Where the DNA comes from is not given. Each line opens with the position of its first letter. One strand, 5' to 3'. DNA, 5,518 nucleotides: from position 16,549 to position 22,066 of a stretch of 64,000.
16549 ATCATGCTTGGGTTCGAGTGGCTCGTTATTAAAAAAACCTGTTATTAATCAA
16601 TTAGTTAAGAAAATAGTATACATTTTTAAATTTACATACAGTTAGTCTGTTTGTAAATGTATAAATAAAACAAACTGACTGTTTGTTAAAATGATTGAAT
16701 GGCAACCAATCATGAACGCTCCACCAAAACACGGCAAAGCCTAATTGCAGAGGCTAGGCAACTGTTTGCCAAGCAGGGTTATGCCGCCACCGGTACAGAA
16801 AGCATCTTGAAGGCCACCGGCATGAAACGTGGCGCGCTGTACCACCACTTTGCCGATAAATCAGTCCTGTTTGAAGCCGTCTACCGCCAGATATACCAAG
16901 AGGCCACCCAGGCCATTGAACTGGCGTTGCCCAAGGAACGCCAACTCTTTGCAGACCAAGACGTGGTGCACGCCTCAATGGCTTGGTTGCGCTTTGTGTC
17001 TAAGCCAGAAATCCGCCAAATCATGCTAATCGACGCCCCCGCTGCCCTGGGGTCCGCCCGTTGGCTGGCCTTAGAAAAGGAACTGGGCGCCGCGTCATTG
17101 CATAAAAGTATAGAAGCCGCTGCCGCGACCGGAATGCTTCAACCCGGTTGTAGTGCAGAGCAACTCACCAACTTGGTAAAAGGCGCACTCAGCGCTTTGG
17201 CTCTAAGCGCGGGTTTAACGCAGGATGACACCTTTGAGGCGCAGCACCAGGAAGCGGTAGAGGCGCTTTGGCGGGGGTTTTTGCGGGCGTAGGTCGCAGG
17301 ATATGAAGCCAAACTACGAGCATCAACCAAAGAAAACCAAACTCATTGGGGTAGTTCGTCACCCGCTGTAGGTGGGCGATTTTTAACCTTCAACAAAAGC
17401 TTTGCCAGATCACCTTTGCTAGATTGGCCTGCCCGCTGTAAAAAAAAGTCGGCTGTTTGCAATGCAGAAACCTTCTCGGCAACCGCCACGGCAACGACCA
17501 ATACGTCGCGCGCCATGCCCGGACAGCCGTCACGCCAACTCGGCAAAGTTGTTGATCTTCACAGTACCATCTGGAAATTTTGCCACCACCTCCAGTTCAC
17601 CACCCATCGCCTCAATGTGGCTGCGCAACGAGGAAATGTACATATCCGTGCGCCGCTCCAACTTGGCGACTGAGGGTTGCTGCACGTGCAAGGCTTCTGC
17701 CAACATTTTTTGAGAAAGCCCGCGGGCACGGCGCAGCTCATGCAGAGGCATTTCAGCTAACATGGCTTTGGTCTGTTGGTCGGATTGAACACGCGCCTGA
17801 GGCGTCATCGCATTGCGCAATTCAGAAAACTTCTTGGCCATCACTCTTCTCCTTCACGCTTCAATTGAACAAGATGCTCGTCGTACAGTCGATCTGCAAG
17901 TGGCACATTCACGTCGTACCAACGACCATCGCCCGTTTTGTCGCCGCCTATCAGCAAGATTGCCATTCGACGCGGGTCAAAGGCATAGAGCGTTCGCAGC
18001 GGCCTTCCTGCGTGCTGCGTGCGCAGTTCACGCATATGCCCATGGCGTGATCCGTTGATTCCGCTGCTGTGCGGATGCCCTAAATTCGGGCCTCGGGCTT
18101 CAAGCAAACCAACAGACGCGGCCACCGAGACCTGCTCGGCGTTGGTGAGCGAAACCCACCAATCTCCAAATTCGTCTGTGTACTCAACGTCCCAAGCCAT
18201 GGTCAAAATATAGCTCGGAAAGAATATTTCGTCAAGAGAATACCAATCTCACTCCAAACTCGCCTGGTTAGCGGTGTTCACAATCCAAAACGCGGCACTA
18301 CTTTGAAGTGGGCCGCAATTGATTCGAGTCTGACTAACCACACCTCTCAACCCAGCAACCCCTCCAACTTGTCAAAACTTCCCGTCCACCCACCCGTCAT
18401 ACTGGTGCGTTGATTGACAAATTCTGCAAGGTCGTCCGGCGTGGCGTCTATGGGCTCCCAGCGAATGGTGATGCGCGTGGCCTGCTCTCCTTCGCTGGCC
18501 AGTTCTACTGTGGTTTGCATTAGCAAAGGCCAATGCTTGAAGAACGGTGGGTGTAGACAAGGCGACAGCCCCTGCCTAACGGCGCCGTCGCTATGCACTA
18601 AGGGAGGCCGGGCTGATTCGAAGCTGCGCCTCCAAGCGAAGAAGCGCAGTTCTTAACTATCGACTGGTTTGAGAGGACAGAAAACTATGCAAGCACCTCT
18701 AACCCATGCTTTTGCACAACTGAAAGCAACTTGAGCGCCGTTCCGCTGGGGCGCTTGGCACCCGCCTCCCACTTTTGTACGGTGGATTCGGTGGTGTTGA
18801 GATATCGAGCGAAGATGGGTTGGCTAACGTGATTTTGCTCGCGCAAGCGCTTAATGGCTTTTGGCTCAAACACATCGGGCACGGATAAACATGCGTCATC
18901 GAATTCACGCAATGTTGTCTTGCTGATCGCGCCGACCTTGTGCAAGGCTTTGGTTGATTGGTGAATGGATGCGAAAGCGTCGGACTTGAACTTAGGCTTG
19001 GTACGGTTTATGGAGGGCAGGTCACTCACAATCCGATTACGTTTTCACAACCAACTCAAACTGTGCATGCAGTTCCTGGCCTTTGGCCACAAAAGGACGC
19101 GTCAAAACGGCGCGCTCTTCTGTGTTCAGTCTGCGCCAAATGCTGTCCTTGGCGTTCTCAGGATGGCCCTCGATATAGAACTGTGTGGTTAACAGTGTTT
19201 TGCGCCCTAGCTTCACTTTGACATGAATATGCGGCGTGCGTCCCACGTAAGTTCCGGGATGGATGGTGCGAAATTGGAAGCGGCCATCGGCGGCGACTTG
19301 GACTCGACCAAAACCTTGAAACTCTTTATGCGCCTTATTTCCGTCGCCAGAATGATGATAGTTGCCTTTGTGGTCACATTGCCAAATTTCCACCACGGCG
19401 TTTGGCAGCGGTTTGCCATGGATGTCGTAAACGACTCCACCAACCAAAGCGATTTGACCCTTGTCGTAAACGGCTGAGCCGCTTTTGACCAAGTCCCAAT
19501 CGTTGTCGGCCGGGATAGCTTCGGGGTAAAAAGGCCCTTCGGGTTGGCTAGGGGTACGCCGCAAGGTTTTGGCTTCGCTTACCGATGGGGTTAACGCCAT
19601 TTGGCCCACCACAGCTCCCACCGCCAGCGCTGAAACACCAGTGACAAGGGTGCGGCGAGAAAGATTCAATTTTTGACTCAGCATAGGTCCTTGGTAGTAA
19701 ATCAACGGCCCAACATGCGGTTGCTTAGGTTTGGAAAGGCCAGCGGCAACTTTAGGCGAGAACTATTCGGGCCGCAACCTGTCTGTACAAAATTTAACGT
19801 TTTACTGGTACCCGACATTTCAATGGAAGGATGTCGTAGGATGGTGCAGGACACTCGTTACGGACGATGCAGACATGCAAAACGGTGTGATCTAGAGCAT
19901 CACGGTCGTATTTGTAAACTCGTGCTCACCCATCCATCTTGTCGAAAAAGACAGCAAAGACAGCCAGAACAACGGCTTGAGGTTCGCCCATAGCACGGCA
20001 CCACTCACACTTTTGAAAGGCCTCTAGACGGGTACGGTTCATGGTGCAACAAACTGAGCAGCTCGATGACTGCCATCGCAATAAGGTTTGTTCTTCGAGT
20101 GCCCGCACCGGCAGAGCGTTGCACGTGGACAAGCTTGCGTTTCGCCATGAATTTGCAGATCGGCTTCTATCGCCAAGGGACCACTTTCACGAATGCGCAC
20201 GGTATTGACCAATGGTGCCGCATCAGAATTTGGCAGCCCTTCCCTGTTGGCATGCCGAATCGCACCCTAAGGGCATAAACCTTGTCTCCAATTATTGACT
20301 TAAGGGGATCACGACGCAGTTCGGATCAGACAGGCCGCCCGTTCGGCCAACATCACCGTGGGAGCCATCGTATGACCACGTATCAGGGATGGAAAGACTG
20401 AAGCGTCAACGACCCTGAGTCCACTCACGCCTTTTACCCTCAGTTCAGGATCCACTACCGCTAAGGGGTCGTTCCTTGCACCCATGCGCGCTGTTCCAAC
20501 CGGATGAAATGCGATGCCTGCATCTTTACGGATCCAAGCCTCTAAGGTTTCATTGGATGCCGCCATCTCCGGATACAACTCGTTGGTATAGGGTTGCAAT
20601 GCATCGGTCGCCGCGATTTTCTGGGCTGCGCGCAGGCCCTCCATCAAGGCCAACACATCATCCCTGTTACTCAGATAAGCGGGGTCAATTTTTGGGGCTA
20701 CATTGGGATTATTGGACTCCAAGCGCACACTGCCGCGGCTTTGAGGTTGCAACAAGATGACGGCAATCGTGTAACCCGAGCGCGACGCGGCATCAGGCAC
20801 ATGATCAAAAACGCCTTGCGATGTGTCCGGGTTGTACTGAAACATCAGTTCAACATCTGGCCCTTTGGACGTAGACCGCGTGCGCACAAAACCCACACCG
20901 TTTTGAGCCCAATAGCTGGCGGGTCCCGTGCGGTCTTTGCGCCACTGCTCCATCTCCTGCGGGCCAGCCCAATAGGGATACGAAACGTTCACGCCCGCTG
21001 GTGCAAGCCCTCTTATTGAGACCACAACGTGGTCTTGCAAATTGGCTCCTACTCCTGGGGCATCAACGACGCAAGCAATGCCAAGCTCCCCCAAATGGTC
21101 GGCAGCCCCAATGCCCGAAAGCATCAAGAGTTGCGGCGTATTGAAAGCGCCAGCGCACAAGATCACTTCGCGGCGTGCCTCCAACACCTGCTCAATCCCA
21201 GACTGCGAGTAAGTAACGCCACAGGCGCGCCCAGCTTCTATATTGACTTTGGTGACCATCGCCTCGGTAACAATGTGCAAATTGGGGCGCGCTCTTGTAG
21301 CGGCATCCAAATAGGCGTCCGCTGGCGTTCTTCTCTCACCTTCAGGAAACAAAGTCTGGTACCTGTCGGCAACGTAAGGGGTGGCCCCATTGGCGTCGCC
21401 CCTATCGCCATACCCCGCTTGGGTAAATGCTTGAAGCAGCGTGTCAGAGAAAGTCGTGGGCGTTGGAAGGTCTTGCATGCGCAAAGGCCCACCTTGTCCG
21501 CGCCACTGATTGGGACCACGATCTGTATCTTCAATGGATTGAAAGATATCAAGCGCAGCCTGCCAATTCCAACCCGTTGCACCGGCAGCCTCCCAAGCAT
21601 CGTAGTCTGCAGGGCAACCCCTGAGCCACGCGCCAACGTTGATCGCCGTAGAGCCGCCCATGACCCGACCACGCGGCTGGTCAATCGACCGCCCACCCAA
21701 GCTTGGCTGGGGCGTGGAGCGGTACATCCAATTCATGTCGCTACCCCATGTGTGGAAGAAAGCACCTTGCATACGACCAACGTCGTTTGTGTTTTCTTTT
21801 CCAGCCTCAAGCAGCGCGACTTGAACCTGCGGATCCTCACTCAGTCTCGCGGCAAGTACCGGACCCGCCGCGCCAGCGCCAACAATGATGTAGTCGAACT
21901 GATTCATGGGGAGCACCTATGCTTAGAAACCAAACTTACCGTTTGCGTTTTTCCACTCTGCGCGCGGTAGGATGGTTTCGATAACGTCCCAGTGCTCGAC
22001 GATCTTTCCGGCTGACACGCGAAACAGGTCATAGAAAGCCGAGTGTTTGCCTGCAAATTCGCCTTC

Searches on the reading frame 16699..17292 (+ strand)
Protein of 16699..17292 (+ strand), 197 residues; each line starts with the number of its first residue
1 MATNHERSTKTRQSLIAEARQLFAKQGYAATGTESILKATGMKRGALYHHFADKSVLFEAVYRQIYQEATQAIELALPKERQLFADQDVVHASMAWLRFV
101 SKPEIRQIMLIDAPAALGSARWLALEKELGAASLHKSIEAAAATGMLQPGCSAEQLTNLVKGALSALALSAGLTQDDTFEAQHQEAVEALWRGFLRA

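Call 18: search_protein_families(library=pfam, proteins=[window:16699-17292:+], max_evalue=0.001)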
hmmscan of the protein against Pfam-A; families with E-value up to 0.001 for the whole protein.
window:16699-17292:+ (197 aa): 2 families
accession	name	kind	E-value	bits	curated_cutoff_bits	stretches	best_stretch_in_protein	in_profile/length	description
PF00440.29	TetR_N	-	2.9e-15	56.2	24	1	15-61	1-47/47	Bacterial regulatory proteins, tetR family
PF21351.2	TetR_C_41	-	1.4e-14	54.7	27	1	90-190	5-101/108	Tetracyclin repressor-like, C-terminal domain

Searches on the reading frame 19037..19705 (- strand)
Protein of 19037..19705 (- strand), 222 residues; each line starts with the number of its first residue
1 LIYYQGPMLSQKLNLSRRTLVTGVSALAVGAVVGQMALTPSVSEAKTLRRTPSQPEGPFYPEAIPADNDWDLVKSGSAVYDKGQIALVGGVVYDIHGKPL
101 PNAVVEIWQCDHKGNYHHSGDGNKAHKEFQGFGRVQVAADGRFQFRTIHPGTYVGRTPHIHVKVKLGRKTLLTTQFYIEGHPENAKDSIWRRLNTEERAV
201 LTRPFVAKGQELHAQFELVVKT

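Call 18: search_protein_families(library=pfam, proteins=[window:19037-19705:-], max_evalue=0.001)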
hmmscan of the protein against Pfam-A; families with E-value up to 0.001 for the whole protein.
window:19037-19705:- (222 aa): 1 family
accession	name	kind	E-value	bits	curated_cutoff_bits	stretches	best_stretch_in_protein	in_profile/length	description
PF00775.27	Dioxygenase_C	-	2e-23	83.2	27.3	1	56-219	2-179/182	Dioxygenase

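Call 49: find_related_loci(query=window:19037-19684:-, collection=metagenome_contigs, flank=10000)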
Query window:19037-19684:- (215 aa) in metagenome_contigs; peptide patterns used: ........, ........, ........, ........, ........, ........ (x = any residue, [..] = any of these).
330 stretches matched a pattern; 193 encode a relative of the query (tblastn E <= 1e-3); the best 80 are kept; 80 distinct loci.
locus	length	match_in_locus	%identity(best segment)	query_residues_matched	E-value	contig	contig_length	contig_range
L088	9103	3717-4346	56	3-214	2e-74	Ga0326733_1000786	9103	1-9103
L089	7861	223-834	56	9-214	5e-74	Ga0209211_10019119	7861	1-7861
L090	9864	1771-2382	54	9-214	4e-72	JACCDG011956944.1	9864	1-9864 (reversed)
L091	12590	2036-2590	59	31-215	5e-72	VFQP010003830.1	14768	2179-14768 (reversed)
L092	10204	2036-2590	59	31-215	1e-71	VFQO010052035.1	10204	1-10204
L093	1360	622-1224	55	10-215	6e-75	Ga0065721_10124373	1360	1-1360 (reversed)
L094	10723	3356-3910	58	31-215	3e-70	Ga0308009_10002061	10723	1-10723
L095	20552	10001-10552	57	31-214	6e-70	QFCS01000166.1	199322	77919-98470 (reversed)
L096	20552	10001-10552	57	31-214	2e-69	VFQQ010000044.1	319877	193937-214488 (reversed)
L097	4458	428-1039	54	9-214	1e-69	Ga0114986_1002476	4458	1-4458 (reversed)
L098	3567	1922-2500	54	17-214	4e-69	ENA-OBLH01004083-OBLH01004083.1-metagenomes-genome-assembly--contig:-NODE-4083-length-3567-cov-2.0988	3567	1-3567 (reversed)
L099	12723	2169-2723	56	31-215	8e-69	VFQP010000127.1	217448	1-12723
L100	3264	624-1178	56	31-215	9e-69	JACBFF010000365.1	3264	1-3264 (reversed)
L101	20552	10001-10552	56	31-214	7e-69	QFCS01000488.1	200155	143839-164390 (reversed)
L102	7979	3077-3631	57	31-215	9e-69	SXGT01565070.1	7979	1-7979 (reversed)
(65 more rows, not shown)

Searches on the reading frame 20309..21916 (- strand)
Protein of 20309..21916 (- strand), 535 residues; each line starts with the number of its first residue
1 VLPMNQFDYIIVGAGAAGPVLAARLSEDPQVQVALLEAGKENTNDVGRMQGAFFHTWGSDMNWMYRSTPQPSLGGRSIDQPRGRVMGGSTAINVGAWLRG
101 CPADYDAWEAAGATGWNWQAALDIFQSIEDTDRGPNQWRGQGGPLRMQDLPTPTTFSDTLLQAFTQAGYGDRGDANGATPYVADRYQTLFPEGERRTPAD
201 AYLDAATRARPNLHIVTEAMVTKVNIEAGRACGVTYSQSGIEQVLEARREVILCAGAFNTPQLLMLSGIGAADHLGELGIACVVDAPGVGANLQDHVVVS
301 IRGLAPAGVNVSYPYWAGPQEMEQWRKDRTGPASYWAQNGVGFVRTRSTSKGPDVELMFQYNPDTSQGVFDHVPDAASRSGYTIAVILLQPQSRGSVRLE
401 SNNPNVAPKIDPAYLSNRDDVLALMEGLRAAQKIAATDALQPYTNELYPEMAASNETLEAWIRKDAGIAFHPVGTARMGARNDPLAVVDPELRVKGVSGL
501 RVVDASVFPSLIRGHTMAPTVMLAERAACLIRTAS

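Call 18: search_protein_families(library=pfam, proteins=[window:20309-21916:-], max_evalue=0.001)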
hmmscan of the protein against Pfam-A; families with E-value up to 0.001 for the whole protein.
window:20309-21916:- (535 aa): 5 families
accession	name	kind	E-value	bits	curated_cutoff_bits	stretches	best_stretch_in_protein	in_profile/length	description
PF00732.25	GMC_oxred_N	-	3.8e-42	145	23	1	7-298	1-218/218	GMC oxidoreductase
PF05199.19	GMC_oxred_C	-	8e-39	133.8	24.6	1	391-524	1-139/139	GMC oxidoreductase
PF00890.30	FAD_binding_2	-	1.7e-07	31.3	20.4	1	8-260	1-206/414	FAD binding domain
PF01266.30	DAO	-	0.00038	20.5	27.9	0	8-263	1-209/353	FAD dependent oxidoreductase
PF05834.18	Lycopene_cycl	-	0.00071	19.2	23.4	0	8-42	1-36/380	Lycopene cyclase protein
